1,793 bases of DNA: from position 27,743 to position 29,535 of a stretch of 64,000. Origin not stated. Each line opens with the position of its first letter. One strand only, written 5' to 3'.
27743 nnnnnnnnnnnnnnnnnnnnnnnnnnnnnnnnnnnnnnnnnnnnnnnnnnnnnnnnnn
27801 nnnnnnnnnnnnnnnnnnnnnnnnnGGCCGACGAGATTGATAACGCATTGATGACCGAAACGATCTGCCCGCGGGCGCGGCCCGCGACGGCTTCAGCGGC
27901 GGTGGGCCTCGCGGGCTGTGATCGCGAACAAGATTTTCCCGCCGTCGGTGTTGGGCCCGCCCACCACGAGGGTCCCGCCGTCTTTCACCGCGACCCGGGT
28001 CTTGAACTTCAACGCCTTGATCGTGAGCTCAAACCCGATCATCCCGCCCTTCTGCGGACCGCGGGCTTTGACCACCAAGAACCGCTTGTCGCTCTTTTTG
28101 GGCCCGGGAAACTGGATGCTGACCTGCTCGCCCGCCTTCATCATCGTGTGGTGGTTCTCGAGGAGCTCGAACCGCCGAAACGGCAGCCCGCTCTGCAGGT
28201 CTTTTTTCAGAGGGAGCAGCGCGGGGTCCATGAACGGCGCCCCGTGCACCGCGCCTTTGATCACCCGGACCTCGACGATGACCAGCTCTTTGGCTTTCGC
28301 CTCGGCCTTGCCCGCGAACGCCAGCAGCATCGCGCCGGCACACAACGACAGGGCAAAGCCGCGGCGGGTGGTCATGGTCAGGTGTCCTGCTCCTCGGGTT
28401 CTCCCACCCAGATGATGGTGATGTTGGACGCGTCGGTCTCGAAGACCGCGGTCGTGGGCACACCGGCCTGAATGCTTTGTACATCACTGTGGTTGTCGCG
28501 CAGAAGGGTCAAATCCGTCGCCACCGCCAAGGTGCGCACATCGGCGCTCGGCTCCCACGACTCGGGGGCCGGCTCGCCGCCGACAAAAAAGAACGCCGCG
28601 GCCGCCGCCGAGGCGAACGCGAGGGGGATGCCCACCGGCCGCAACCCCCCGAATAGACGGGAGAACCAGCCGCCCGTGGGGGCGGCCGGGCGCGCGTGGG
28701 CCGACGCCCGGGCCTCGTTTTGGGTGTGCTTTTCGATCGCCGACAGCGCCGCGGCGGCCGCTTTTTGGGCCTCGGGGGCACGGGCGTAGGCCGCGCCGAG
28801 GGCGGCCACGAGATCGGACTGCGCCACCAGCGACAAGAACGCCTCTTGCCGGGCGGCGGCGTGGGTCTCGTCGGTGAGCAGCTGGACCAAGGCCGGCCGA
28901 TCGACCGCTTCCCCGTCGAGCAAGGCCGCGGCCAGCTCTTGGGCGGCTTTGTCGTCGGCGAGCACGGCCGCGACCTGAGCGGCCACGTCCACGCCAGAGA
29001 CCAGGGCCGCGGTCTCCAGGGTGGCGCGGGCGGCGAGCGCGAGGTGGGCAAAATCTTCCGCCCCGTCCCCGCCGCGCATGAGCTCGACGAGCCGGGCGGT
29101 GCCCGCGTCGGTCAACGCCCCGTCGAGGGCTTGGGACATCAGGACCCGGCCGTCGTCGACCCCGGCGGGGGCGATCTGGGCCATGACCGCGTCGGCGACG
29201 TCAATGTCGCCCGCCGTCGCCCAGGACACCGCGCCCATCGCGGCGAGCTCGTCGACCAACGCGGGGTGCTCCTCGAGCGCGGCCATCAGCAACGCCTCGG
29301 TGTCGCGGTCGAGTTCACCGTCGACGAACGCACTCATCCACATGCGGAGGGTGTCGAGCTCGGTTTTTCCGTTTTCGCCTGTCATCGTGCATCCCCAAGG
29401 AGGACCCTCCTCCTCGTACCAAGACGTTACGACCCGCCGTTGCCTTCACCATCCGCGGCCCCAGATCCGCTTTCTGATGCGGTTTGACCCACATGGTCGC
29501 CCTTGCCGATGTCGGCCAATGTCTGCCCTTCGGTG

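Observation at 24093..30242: ECF sigma / anti-sigma cluster with a small secreted protein, VIT-vWA protein, FHA protein and MBL hydrolase, all on one strand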

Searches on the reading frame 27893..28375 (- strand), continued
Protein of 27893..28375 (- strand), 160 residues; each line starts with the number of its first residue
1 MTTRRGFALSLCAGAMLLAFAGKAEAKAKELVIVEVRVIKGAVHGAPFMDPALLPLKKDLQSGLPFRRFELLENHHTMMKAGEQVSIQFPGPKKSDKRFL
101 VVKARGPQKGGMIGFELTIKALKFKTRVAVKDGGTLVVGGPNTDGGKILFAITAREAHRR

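Call 49: find_encoding_contigs(protein=P0154, flank=8000, max_places=2)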
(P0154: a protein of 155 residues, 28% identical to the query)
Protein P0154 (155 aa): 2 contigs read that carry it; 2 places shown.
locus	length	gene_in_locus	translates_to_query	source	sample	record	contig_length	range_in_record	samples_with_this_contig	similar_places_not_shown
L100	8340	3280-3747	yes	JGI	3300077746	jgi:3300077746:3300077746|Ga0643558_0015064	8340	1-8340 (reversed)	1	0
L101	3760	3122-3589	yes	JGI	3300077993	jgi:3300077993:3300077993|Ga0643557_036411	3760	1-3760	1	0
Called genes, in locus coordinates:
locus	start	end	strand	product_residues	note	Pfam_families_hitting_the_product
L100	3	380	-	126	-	?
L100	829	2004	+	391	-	PF02638:GHL10, PF13200:DUF4015 (weak)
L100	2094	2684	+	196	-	PF07638:Sigma70_ECF, PF04542:Sigma70_r2, PF08281:Sigma70_r4_2, PF04545:Sigma70_r4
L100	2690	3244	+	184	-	-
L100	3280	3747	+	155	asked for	-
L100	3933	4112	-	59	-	-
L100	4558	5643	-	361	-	PF01113:DapB_N, PF02629:CoA_binding (weak), PF19328:DAP_DH_C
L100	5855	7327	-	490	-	PF17289:Terminase_6C (weak)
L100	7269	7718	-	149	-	PF08281:Sigma70_r4_2 (weak), PF13022:HTH_Tnp_1_2, PF13384:HTH_23 (faint), PF13551:HTH_29 (faint)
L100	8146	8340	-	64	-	?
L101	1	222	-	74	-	?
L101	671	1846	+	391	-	PF02638:GHL10, PF13200:DUF4015 (weak)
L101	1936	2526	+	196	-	PF07638:Sigma70_ECF, PF04542:Sigma70_r2, PF08281:Sigma70_r4_2, PF04545:Sigma70_r4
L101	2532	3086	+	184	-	-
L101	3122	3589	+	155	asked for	-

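Call 51: search_protein_families(library=padloc, proteins=[window:27893-28375:-], max_evalue=0.001)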
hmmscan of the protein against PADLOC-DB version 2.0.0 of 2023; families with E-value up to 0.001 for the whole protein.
window:27893-28375:- (160 aa): 0 families

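Call 52: search_protein_families(library=ncbifam, proteins=[L098:8507-10141:+, L098:10144-11052:+, L098:11049-12818:+, L091:8552-9922:+], max_evalue=0.001)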
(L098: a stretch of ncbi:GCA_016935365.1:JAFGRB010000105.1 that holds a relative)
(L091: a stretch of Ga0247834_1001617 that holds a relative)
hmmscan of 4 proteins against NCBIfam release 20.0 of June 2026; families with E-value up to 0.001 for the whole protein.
L098:8507-10141:+ (544 aa): 1 family
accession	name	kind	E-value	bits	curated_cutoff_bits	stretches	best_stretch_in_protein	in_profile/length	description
NF047543.1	CytMemPImpL63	equivalog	3.6e-50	171.1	1000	2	249-516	255-502/525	cytoplasmic membrane protein ImpL63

L098:10144-11052:+ (302 aa): 0 families

L098:11049-12818:+ (589 aa): 0 families

L091:8552-9922:+ (456 aa): 0 families

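Call 53: list_cluster_members(proteins=[P0001, P0002, P0006])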
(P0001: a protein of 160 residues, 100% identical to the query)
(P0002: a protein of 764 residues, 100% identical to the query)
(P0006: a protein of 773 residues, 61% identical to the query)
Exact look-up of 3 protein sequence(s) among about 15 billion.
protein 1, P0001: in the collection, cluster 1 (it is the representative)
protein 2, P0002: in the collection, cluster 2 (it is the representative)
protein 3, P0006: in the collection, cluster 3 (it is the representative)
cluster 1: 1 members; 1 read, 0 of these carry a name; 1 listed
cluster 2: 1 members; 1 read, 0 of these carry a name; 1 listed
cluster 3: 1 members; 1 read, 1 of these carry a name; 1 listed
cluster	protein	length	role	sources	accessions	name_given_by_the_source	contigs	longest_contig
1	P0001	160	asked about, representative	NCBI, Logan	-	-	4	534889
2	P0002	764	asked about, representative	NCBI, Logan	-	-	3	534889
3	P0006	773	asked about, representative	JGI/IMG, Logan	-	Ca-activated chloride channel family protein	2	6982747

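Call 56: search_protein_families(library=pfam, proteins=[L098:7408-8004:+, L096:4546-5091:+, L100:2690-3244:+], max_evalue=0.05)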
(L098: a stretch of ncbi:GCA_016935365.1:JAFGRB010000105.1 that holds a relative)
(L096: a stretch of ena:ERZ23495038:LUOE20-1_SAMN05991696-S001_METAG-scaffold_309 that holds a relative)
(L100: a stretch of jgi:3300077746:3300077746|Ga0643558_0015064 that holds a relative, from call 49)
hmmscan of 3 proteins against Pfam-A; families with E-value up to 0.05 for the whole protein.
L098:7408-8004:+ (198 aa): 1 family
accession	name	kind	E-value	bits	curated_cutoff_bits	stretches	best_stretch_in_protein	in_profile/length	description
PF13490.11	zf-HC2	-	1.4e-05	25.5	22.2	1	6-40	1-35/35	Putative zinc-finger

L096:4546-5091:+ (181 aa): 0 families

L100:2690-3244:+ (184 aa): 0 families

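Call 76: fold_search(model_id=the predicted structure, library=pdb)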
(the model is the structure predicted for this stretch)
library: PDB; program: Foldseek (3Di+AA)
matches with E <= 10: 648; with E <= 0.001: 0
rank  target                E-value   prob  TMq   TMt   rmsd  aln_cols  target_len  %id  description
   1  9kgz                  1.8e-02  0.85  0.30  0.36  10.5       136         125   12  Crystal structure of a de novo designed monomeric mainly-beta protein B10 (monoclinic) (released 2025-07-02)
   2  9kgy_A                3.2e-02  0.75  0.29  0.35  11.3       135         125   16  Crystal structure of a de novo designed monomeric mainly-beta protein B10 (orthorhombic) (released 2025-07-02)
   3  1cjy_A                6.7e-02  0.75  0.32  0.10  15.1       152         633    5  HUMAN CYTOSOLIC PHOSPHOLIPASE A2 (released 2000-04-20)
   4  8odn_A                8.3e-02  0.44  0.27  0.19  20.9       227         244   11  RcpA-TadD with C13 symmetry from the Pseudomonas aeruginosa Tight Adherence Secretion System (released 2023-09-27)
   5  3ipv_A                9.8e-02  0.33  0.25  0.18  13.9       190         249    9  Crystal structure of Spatholobus parviflorus seed lectin (released 2009-09-08)
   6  7to4_A                1.2e-01  0.06  0.13  0.04  17.7       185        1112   12  Structural and functional impact by SARS-CoV-2 Omicron spike mutations (released 2022-02-16)
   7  4xtp                  1.9e-01  0.25  0.25  0.19  13.4       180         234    7  Crystal structure of a recombinant Vatairea macrocarpa seed lectin complexed with Tn antigen (released 2016-01-27)
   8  8h0h_A                2.0e-01  0.35  0.23  0.25  14.0       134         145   13  Hypotethical protein from Mycobacterium tuberculsosis (released 2023-09-06)
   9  1fat_D                2.0e-01  0.30  0.27  0.20  12.1       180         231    8  PHYTOHEMAGGLUTININ-L (released 1996-12-23)
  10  1fay_A                2.0e-01  0.16  0.21  0.16  16.3       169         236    6  WINGED BEAN ACIDIC LECTIN COMPLEXED WITH METHYL-ALPHA-D-GALACTOSE (MONOCLINIC FORM) (released 2001-07-14)
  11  1rlw                  2.1e-01  0.41  0.29  0.36  15.2       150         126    6  CALCIUM-PHOSPHOLIPID BINDING DOMAIN FROM CYTOSOLIC PHOSPHOLIPASE A2 (released 1998-02-25)
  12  3wcr_B                2.1e-01  0.18  0.25  0.19  11.9       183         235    8  Crystal structure of plant lectin (ligand-free form) (released 2014-04-09)
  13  5ezu_B                2.3e-01  0.72  0.25  0.48   7.2        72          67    7  Crystal structure of the N-terminal domain of vaccinia virus immunomodulator A46 in complex with myristic acid. (released 2016-11-30)
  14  3ujo_A                2.4e-01  0.15  0.24  0.17  12.5       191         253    8  Galactose-specific seed lectin from Dolichos lablab in complex with adenine and galactose (released 2012-11-14)
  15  4egd_A                2.4e-01  0.08  0.16  0.13  16.3       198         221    8  1.85 Angstrom crystal structure of native hypothetical protein SAOUHSC_02783 from Staphylococcus aureus (released 2012-04-11)
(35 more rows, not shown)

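Call 79: search_protein_families(library=pfam, alignment_id=A2, max_evalue=1)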
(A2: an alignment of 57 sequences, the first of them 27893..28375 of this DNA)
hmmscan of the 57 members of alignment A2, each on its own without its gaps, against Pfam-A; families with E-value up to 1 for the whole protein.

A. member 1, window:27893-28375:- (160 aa): 1 family
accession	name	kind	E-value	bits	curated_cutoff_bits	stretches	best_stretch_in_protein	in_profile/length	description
PF00263.26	Secretin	-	0.06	13.4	27.5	1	117-140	98-121/169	Bacterial type II and III secretion system protein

B. families by the number of members that match (of 57 scanned): 20 families
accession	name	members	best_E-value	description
PF00263.26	Secretin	4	0.024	Bacterial type II and III secretion system protein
PF19844.4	DUF6319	1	0.0041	Family of unknown function (DUF6319)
PF02992.20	Transposase_21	1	0.018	Transposase family tnp2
PF24491.1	DUF7586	1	0.022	Domain of unknown function (DUF7586)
PF05757.16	PsbQ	1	0.025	Oxygen evolving enhancer protein 3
PF22247.2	Diox-like_N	1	0.037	Catechol 2,3-dioxygenase-like N-terminal domain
PF09018.17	Phage_Capsid_P3_N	1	0.054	P3 major capsid protein N-terminal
PF17516.8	ProQ_C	1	0.055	ProQ C-terminal domain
PF03033.26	Glyco_transf_28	1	0.064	Glycosyltransferase family 28 N-terminal domain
PF23950.1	MLLE_2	1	0.085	MLLE-related domain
PF12392.13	DUF3656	1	0.092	Collagenase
PF06099.16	Phenol_hyd_sub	1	0.096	Phenol hydroxylase subunit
PF02518.31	HATPase_c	1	0.16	Histidine kinase-, DNA gyrase B-, and HSP90-like ATPase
PF16353.11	LacZ_4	1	0.17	Beta-galactosidase, domain 4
PF13689.11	DUF4154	1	0.19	YfiR/HmsC-like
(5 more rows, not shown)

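Call 81: find_encoding_contigs(protein=P0184, flank=6000, max_places=2)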
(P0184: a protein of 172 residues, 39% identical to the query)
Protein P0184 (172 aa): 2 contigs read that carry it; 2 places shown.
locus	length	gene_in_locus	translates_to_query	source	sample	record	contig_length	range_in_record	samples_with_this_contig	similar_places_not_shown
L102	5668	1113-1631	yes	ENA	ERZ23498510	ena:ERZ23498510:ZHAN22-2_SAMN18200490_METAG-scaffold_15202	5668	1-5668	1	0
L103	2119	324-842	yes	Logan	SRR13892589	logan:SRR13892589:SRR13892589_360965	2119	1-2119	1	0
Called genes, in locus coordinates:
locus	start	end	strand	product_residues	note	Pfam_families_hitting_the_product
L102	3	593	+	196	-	?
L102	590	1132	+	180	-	-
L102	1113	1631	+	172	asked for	-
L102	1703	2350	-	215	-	-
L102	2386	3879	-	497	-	PF00884:Sulfatase, PF01663:Phosphodiest, PF16347:SGSH_C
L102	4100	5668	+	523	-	?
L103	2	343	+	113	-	?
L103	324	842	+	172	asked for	-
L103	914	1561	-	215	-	-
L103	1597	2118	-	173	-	?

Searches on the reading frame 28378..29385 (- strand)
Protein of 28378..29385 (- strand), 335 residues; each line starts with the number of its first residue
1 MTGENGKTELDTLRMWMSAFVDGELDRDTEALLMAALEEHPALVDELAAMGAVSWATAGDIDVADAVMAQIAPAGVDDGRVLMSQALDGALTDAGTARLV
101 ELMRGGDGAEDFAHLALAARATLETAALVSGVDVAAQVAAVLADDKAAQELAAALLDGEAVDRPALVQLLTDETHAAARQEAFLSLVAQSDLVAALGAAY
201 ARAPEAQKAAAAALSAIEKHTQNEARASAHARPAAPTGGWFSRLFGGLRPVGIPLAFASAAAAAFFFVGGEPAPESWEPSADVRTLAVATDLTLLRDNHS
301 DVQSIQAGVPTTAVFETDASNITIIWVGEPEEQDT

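Call 4: search_protein_families(library=pfam, proteins=[window:28378-29385:-], max_evalue=0.01)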
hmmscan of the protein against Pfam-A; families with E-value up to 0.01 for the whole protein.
window:28378-29385:- (335 aa): 2 families
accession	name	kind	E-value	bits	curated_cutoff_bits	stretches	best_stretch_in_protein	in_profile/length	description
PF13490.11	zf-HC2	-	0.00012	22.5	22.2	0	16-39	7-30/35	Putative zinc-finger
PF23235.1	WH3_Lhr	-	0.007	17.1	27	0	38-69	55-86/95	Large helicase-related protein, winged-helix domain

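Call 5: search_protein_families(library=ncbifam, proteins=[window:28378-29385:-], max_evalue=0.01)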
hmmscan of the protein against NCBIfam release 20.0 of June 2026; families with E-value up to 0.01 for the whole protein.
window:28378-29385:- (335 aa): 0 families

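Call 51: search_protein_families(library=padloc, proteins=[window:28378-29385:-], max_evalue=0.001)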
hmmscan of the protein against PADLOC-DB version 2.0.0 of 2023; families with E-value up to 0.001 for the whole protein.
window:28378-29385:- (335 aa): 0 families
